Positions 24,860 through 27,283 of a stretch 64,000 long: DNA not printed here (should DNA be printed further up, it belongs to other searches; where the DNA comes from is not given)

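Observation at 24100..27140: AT-rich insertion between accD and folC carrying a lone tandem-AAA+ ATPase: a candidate defence or stress islet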

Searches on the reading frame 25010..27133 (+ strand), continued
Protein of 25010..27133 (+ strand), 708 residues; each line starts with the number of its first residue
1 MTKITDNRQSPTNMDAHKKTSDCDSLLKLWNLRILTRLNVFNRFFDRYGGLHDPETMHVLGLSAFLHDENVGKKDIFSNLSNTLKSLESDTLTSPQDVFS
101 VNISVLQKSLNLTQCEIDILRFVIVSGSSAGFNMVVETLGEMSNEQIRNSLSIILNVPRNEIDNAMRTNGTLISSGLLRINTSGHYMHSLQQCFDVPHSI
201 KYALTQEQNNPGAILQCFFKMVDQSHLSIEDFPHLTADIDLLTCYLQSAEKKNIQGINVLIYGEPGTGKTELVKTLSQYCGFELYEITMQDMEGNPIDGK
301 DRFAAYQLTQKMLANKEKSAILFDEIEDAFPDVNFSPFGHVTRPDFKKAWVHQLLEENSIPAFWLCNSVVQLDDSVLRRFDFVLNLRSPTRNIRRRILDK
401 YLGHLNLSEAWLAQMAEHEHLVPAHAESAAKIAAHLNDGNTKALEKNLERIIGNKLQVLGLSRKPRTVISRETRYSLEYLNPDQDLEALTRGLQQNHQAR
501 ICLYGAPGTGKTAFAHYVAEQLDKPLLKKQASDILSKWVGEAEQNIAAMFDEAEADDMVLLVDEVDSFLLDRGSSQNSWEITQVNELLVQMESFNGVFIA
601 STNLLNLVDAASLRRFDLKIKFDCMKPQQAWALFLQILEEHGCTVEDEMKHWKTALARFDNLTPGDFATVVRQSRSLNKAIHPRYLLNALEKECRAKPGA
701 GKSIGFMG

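Call 49: search_protein_families(library=ncbifam, proteins=[L018:7159-8058:+, L019:783-1235:+, L019:426-779:+, L019:1769-3076:+, L003:8265-8534:+, L003:8534-9193:+, L003:9117-9593:+, L007:8154-9350:-, L014:1929-2570:+, L014:2574-3137:+], max_evalue=0.05)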
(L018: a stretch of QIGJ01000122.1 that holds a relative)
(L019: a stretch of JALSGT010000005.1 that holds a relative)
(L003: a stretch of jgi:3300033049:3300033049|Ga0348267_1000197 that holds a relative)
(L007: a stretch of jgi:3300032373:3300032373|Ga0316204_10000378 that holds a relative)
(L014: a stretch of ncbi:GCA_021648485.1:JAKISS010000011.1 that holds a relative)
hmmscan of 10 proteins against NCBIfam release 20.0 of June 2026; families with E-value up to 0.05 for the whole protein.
L018:7159-8058:+ (300 aa): 0 families

L019:783-1235:+ (151 aa): 0 families

L019:426-779:+ (118 aa): 0 families

L019:1769-3076:+ (436 aa): 0 families

L003:8265-8534:+ (90 aa): 2 families
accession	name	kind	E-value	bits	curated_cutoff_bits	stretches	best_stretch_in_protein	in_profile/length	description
TIGR02899.1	spore_safA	subfamily_domain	0.00056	19.8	67.85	1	32-57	13-38/44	SafA/ExsA family spore coat assembly protein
NF008399.0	PRK11198.1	equivalog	0.0016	18.9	134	1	8-61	98-145/149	peptidoglycan-binding protein LysM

L003:8534-9193:+ (220 aa): 0 families

L003:9117-9593:+ (159 aa): 0 families

L007:8154-9350:- (398 aa): 1 family
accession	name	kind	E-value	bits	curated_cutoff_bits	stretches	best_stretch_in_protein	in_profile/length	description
TIGR04425.1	P_lya_rel_AroB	hypoth_equivalog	0.0066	15.5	400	1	69-138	193-262/348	AroB-related putative sugar phosphate phospholyase (cyclizing)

L014:1929-2570:+ (214 aa): 1 family
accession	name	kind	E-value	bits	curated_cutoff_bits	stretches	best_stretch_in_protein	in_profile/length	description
TIGR02522.1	pilus_cpaD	subfamily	0.027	14.3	94.45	0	33-101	37-107/198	CpaD family pilus assembly lipoprotein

L014:2574-3137:+ (188 aa): 2 families
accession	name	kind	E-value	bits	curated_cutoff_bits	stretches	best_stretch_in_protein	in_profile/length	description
NF005908.0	PRK07889.1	equivalog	0.00058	19.6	299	1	97-157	102-161/256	enoyl-ACP reductase FabI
NF040631.2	InhA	exception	0.027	14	430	1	104-157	106-160/257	NADH-dependent enoyl-ACP reductase InhA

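Call 61: search_protein_families(library=pfam, alignment_id=A4, max_evalue=0.00001)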
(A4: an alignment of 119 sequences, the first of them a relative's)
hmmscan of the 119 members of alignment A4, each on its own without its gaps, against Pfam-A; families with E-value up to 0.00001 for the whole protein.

A. member 1, L021:605-2737:+ (711 aa): 8 families
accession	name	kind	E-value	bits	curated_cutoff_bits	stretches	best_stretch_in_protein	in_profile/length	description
PF07992.20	Pyr_redox_2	-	1.4e-63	215.5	26.1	1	239-553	2-291/291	Pyridine nucleotide-disulphide oxidoreductase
PF02852.28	Pyr_redox_dim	-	3.9e-30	104.7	25.3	1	575-680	1-106/110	Pyridine nucleotide-disulphide oxidoreductase, dimerisation domain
PF09335.16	VTT_dom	-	3.3e-22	79.7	33.9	1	71-184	4-122/123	VTT domain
PF00070.33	Pyr_redox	-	3.3e-19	69.6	22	1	404-476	1-75/82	Pyridine nucleotide-disulphide oxidoreductase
PF13738.12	Pyr_redox_3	-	1.9e-11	44.2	30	1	241-537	1-305/305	Pyridine nucleotide-disulphide oxidoreductase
PF01134.28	GIDA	-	2.4e-07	30.6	22.1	0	240-374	2-150/391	Glucose inhibited division protein A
PF03486.20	HI0933_like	-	7.8e-07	29.2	50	0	239-321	2-87/244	HI0933-like protein Rossmann domain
PF01266.30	DAO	-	1.2e-06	28.8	27.9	0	240-272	2-35/353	FAD dependent oxidoreductase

B. families by the number of members that match (of 119 scanned): 103 families (the first 25 are shown)
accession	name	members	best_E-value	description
PF13280.12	WYL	21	1.4e-17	WYL domain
PF25583.1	WCX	18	4e-20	WCX domain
PF11074.14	DUF2779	5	2.9e-44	Domain of unknown function(DUF2779)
PF02146.23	SIR2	3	2.5e-52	Sir2 family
PF00149.33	Metallophos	3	3.5e-11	Calcineurin-like phosphoesterase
PF02800.25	Gp_dh_C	2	3e-42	Glyceraldehyde 3-phosphate dehydrogenase, C-terminal domain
PF00899.27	ThiF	2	1.2e-37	ThiF family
PF00753.33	Lactamase_B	2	9.9e-37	Metallo-beta-lactamase superfamily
PF14281.12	PDDEXK_4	2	5.7e-30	PD-(D/E)XK nuclease superfamily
PF00271.37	Helicase_C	2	8.4e-21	Helicase conserved C-terminal domain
PF00044.30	Gp_dh_N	2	9.8e-21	Glyceraldehyde 3-phosphate dehydrogenase, NAD binding domain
PF02518.31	HATPase_c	2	2.9e-20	Histidine kinase-, DNA gyrase B-, and HSP90-like ATPase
PF22784.1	PTP-SAK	2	2.3e-14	Swiss Army Knife protein, DSP-PTPase phosphatase domain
PF22785.1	Tc-R-P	2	1.4e-13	Polymorphic toxin system, DSP-PTPase phosphatase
PF22741.1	PTP-NADK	2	1.1e-08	DSP-PTPase phosphatase fused to NAD+ Kinase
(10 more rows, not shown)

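Call 62: search_protein_families(library=padloc, alignment_id=A4, max_evalue=1e-10)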
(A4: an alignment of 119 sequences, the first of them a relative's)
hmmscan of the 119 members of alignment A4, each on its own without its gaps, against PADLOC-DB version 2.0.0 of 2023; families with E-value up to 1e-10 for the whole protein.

A. member 1, L021:605-2737:+ (711 aa): 0 families

B. families by the number of members that match (of 119 scanned): 111 families (the first 25 are shown)
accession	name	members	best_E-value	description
PDLC01652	WYL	20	1.7e-33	"CAS-I,CAS-II,CAS-III,CAS-IV,CAS-V,CAS-VI; associated_signaling"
PDLC01457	WYL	20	1.1e-26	"CAS-I,CAS-II,CAS-III,CAS-IV,CAS-V,CAS-VI; associated_signaling"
PDLC01766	Cas3c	10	1.1e-17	-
PDLC00856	E1-E2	2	8.4e-17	E1-E2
PDLC00844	E1-E2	2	1.1e-16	E1-E2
PDLC00837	E1-E2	2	4.7e-15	E1-E2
PDLC00848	E1-E2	2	1.7e-14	E1-E2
PDLC00831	E1-E2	2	2.7e-12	E1-E2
PDLC03027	MTase_I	1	0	Type I methyltransferase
PDLC03032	MTase_I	1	1.4e-298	Type I methyltransferase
PDLC02864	DpdF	1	4.1e-263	DpdF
PDLC02861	DpdF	1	1.4e-232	DpdF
PDLC01995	RtcR_PspF2--CARF_AAA_HTH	1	2.9e-202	-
PDLC03022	MTase_I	1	1.9e-173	Type I methyltransferase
PDLC02870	DpdF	1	2.2e-145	DpdF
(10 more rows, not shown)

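Call 63: find_homologous_proteins(query=L018:7159-8058:+, max_evalue=0.001)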
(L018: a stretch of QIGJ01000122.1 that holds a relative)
Query L018:7159-8058:+ (300 aa): 38 proteins with E <= 0.001 among 931 candidates.
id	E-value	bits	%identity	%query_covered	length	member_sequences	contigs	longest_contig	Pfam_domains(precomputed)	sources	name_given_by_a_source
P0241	6.9e-146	503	91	84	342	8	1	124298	-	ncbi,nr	ncbi:MAG: hypothetical protein L3K25_05540 [Gammaproteobacteria bacterium]|nr:hypothetical protein [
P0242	3.3e-118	412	93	68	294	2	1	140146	-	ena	-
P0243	2.2e-117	410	88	70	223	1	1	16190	-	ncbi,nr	ncbi:MAG: hypothetical protein L3J84_12815 [Gammaproteobacteria bacterium]|nr:hypothetical protein [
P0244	5.2e-105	369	66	84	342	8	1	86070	-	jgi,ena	-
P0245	1.7e-102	361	64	84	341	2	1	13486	-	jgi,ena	-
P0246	1.8e-100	354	61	88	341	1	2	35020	-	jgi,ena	-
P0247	1.9e-100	354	91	56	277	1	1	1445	-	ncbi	-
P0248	2.8e-100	353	63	83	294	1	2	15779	-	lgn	-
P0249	1.7e-99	351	62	84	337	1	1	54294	-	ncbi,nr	ncbi:MAG: hypothetical protein L3J89_09320 [Gammaproteobacteria bacterium]|nr:hypothetical protein [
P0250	3.7e-99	350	63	82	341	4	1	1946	-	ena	-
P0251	1.1e-98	348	60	88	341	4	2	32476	-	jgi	jgi:hypothetical protein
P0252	1.5e-98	348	62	82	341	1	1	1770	-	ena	-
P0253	6.6e-97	342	57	89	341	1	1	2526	-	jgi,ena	-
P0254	7.0e-97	342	61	84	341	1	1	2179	-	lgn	-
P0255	1.7e-94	334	59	82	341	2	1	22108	-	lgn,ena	-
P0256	2.5e-94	334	58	87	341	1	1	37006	-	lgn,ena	-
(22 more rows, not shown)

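Call 65: find_encoding_contigs(protein=P0241, flank=7000, max_places=1)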
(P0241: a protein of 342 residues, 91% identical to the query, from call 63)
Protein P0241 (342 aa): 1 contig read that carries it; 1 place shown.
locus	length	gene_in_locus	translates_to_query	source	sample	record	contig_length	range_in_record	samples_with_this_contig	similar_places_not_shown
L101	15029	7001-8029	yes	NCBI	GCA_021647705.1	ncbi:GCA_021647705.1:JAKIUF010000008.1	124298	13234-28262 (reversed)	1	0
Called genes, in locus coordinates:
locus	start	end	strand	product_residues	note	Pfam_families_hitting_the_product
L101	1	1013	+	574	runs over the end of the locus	PF00072:Response_reg, PF02518:HATPase_c (faint), PF07228:SpoIIE, PF13581:HATPase_c_2 (faint)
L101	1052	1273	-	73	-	-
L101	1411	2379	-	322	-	PF08238:Sel1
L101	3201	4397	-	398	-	PF12897:Asp_aminotransf (faint), PF00155:Aminotran_1_2, PF00266:Aminotran_5 (faint), PF01041:DegT_DnrJ_EryC1 (weak)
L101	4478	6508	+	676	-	PF00270:DEAD (faint), PF04851:ResIII, PF17757:UvrB_inter, PF27431:UvrB_3rd, PF00271:Helicase_C, PF12344:UvrB, PF02151:UVR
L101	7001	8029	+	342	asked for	-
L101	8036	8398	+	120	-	-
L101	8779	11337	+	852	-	PF11897:DUF3417, PF00343:Phosphorylase, PF28476:GlgP_C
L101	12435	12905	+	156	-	-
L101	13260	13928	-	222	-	PF02585:PIG-L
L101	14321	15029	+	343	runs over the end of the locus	PF25881:HH_YBHG, PF25876:HH_MFP_RND (weak), PF25954:Beta-barrel_RND_2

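Call 66: find_encoding_contigs(protein=P0244, flank=7000, max_places=1)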
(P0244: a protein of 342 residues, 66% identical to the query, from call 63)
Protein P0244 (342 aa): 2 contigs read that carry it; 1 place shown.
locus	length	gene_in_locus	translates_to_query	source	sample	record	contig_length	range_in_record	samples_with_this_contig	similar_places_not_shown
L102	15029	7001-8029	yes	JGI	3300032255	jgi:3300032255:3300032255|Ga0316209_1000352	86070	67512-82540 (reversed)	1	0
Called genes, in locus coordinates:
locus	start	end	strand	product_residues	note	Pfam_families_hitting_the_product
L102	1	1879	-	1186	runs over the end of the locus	PF14331:IcmF-related_N, PF06761:IcmF-related, PF21070:IcmF_helical (weak), PF06744:IcmF_C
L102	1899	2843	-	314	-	PF09850:DotU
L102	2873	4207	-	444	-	PF05936:T6SS_VasE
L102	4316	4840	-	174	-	PF12790:T6SS-SciN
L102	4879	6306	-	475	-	PF00498:FHA, PF20232:T6SS_FHA_C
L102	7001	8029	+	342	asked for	-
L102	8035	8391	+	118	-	-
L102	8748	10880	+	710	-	-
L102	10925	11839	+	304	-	-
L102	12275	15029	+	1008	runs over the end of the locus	PF08450:SGL (faint), PF06977:SdiA-regulated (faint)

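Call 67: find_encoding_contigs(protein=P0249, flank=7000, max_places=1)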
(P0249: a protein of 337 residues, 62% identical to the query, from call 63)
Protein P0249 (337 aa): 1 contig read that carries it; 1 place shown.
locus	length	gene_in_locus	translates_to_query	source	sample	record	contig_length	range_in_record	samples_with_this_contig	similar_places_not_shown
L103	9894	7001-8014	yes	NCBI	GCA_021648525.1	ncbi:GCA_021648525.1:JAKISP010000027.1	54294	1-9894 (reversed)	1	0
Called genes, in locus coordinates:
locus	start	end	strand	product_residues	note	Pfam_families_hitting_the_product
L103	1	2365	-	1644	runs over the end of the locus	-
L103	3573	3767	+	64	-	-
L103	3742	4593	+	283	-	-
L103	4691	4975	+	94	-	-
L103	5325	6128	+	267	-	-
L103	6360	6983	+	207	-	PF05860:TPS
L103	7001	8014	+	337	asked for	-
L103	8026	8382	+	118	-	-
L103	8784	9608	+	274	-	-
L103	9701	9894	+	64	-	?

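Call 68: find_encoding_contigs(protein=P0256, flank=7000, max_places=1)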
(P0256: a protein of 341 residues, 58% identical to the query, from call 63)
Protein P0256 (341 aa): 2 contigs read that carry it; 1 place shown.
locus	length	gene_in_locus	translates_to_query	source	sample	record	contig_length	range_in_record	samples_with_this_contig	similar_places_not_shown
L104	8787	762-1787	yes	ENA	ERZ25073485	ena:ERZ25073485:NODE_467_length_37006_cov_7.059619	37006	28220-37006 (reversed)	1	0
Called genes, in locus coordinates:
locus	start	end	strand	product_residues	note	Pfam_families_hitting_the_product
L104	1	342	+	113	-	?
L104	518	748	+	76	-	-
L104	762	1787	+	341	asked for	-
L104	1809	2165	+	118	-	-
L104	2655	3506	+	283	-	-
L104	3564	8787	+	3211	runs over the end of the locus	-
